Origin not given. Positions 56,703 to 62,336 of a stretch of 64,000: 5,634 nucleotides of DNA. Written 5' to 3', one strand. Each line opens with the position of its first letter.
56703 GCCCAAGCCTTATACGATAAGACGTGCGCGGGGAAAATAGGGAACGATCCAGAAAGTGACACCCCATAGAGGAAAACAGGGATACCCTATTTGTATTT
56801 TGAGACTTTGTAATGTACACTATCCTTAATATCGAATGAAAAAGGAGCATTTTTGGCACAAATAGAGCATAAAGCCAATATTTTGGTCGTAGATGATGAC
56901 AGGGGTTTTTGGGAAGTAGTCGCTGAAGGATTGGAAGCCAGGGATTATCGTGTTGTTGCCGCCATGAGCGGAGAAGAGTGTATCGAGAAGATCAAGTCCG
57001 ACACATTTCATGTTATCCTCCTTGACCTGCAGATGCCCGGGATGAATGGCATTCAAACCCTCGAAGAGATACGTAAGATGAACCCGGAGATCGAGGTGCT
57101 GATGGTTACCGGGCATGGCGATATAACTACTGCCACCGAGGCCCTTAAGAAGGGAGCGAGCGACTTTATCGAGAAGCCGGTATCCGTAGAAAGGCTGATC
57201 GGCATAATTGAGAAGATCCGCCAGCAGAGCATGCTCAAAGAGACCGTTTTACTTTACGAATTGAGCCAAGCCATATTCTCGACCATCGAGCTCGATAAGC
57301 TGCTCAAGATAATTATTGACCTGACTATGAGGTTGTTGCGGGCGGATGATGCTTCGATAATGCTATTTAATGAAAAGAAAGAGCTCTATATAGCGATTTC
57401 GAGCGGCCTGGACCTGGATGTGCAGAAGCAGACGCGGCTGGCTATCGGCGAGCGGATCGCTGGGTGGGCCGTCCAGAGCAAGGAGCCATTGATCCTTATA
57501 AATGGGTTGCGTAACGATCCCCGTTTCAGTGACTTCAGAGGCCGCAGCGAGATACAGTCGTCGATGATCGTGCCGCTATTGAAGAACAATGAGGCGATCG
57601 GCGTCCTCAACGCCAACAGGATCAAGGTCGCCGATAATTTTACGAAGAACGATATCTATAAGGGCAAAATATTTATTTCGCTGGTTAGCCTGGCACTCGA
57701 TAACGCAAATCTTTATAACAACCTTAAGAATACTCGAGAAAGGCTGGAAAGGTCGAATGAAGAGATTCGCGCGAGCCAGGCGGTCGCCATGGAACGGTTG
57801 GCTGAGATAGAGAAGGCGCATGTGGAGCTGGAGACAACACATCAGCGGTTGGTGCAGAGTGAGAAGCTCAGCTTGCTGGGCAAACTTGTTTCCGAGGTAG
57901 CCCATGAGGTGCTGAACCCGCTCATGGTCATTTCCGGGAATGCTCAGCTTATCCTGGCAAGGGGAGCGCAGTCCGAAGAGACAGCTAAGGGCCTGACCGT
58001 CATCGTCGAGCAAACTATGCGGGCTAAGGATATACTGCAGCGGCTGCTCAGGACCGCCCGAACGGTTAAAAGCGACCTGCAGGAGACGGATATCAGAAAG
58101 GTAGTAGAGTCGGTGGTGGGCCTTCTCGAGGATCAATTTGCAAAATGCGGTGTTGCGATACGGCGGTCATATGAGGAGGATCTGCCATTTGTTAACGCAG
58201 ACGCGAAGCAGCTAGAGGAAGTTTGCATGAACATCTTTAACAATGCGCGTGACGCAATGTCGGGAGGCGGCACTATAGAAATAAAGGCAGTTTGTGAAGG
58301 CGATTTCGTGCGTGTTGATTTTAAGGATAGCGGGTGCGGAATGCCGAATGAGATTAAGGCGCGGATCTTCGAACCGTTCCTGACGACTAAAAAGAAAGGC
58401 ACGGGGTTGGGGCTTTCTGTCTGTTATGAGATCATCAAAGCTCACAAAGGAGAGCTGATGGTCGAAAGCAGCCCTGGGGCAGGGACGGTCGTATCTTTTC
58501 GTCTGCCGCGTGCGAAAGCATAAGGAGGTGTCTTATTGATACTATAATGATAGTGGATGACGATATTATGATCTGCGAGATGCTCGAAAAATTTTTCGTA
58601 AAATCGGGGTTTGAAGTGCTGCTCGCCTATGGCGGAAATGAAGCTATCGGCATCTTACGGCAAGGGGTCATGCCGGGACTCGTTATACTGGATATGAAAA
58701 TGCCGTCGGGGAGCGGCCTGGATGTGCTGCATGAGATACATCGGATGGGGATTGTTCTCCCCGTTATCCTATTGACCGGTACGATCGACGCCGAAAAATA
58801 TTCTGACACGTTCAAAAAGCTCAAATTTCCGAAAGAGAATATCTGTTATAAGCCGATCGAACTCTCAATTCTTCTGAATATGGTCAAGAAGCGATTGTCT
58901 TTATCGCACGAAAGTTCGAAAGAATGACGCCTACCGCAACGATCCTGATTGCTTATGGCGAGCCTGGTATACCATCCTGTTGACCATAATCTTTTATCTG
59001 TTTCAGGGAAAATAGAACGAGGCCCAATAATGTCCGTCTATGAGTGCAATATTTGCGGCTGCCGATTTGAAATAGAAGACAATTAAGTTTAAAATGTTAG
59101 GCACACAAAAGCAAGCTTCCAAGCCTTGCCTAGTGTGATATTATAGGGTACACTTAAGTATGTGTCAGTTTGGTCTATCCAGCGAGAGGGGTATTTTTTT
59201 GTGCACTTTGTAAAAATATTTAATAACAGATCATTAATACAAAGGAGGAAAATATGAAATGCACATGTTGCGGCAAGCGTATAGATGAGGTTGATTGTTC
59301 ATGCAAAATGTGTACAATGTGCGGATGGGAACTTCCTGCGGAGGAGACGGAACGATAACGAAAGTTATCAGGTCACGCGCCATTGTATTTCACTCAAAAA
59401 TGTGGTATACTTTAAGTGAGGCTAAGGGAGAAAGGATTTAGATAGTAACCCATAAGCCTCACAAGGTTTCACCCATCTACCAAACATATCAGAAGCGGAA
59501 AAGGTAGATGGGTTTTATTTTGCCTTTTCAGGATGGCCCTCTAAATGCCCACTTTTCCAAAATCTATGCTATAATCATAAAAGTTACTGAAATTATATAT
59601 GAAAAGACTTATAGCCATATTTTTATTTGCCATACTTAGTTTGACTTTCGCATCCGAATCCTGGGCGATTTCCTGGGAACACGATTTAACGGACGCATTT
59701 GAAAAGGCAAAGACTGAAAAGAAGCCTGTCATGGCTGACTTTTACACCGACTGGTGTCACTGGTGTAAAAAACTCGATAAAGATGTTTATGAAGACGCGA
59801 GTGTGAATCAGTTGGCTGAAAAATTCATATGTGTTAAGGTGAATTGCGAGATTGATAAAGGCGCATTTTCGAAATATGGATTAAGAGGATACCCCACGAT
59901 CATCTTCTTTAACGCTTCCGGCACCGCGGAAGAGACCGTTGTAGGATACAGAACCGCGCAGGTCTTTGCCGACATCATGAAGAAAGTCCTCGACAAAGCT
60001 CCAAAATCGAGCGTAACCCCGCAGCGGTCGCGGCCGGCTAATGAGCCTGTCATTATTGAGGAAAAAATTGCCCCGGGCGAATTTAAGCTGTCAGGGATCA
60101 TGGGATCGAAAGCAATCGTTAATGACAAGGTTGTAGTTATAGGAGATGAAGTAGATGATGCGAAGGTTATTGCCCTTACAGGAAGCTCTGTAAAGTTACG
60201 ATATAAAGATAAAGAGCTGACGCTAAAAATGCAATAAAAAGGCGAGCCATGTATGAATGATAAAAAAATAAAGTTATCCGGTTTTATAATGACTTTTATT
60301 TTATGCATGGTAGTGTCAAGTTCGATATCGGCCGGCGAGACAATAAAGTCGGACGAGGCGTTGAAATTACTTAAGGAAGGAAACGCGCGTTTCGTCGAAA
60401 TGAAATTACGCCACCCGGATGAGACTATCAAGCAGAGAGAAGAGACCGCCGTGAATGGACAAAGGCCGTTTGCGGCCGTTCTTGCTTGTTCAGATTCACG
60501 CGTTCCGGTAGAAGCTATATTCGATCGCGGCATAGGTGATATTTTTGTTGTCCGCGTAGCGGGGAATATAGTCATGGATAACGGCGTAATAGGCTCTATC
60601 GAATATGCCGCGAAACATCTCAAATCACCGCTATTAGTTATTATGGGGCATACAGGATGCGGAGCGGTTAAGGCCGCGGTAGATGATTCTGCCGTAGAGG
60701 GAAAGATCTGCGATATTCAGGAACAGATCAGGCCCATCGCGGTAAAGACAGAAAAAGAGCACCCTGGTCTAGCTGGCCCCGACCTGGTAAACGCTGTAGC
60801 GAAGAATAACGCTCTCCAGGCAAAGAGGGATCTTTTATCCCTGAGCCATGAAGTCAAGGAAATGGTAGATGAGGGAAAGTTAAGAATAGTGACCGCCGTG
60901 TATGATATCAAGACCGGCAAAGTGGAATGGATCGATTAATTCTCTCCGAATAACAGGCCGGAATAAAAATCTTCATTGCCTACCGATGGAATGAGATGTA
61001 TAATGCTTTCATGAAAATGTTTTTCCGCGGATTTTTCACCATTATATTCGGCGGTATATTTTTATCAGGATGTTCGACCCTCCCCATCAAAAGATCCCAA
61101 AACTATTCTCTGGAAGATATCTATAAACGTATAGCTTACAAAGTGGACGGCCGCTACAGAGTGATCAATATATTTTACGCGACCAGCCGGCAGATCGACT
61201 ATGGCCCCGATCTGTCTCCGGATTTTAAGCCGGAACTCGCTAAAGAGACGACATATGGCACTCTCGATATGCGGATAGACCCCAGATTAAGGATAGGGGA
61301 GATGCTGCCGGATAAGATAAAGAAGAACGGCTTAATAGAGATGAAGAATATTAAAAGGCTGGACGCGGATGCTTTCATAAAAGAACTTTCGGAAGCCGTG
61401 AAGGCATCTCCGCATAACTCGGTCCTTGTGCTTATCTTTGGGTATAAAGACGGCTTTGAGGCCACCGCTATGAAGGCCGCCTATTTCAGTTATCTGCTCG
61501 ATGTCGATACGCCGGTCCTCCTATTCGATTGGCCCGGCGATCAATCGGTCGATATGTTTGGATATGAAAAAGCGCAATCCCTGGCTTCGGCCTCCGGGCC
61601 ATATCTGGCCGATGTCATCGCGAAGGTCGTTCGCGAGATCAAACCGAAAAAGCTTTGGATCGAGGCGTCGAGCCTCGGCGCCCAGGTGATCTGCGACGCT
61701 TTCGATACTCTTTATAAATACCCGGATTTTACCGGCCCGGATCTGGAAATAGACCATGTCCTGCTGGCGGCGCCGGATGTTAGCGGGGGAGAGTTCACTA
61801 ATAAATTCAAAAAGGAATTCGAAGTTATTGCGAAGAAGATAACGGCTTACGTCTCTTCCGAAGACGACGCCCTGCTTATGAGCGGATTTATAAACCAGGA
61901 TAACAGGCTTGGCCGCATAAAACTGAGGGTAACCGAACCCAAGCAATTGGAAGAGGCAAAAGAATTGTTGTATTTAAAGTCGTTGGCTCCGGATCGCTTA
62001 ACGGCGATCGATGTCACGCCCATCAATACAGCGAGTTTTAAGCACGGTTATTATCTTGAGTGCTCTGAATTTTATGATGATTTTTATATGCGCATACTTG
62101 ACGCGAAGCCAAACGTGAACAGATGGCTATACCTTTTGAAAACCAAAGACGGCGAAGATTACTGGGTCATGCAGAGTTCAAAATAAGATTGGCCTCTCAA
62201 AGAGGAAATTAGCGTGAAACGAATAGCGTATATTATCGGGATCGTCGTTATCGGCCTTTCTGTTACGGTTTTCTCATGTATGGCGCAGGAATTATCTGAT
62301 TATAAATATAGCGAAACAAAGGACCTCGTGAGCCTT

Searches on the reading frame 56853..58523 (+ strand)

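Call 81: search_protein_families(library=pfam, proteins=[window:56853-58523:+], max_evalue=0.001)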
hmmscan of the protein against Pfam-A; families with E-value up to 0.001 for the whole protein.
window:56853-58523:+ (556 aa): 7 families
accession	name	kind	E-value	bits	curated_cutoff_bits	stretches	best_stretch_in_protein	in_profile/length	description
PF00072.30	Response_reg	-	2.1e-31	108.8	30.2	1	10-119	1-110/111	Response regulator receiver domain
PF02518.31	HATPase_c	-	1.9e-25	89.9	26.4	1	450-554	2-110/111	Histidine kinase-, DNA gyrase B-, and HSP90-like ATPase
PF01590.32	GAF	-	1.8e-13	51.6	22.4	1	146-268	1-119/133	GAF domain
PF13185.12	GAF_2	-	7.3e-12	46.1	28.6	1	146-283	3-136/136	GAF domain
PF13492.12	GAF_3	-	6.7e-09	36.7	27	1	146-284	1-129/129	GAF domain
PF00512.31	HisKA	-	1.1e-08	35.5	26.9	1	342-403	2-62/66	His Kinase A (phospho-acceptor) domain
PF13581.12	HATPase_c_2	-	0.00058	20.3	27.4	0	454-530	36-111/127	Histidine kinase-like ATPase domain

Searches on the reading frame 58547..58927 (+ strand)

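Call 81: search_protein_families(library=pfam, proteins=[window:58547-58927:+], max_evalue=0.001)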
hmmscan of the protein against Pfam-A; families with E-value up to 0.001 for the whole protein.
window:58547-58927:+ (126 aa): 1 family
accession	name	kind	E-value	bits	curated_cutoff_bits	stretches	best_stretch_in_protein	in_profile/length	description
PF00072.30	Response_reg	-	4.1e-17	62.8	30.2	1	1-113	2-110/111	Response regulator receiver domain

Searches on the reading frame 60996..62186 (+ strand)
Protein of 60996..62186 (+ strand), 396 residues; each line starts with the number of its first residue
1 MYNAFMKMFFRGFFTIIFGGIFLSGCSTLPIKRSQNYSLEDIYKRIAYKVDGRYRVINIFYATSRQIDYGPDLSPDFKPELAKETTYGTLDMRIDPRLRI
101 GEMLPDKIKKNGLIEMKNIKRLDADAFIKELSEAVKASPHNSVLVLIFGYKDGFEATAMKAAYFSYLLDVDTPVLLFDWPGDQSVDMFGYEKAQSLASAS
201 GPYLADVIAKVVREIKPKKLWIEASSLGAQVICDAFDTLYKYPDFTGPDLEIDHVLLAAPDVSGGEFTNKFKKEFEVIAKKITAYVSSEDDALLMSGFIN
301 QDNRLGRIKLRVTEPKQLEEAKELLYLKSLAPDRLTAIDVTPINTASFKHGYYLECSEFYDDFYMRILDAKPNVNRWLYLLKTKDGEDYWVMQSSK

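Call 81: search_protein_families(library=pfam, proteins=[window:60996-62186:+], max_evalue=0.001)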
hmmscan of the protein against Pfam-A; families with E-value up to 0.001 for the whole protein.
window:60996-62186:+ (396 aa): 1 family
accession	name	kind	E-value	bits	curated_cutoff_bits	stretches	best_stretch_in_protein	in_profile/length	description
PF05990.18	DUF900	-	3.3e-28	99.2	20.5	1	125-360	3-225/232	Alpha/beta hydrolase of unknown function (DUF900)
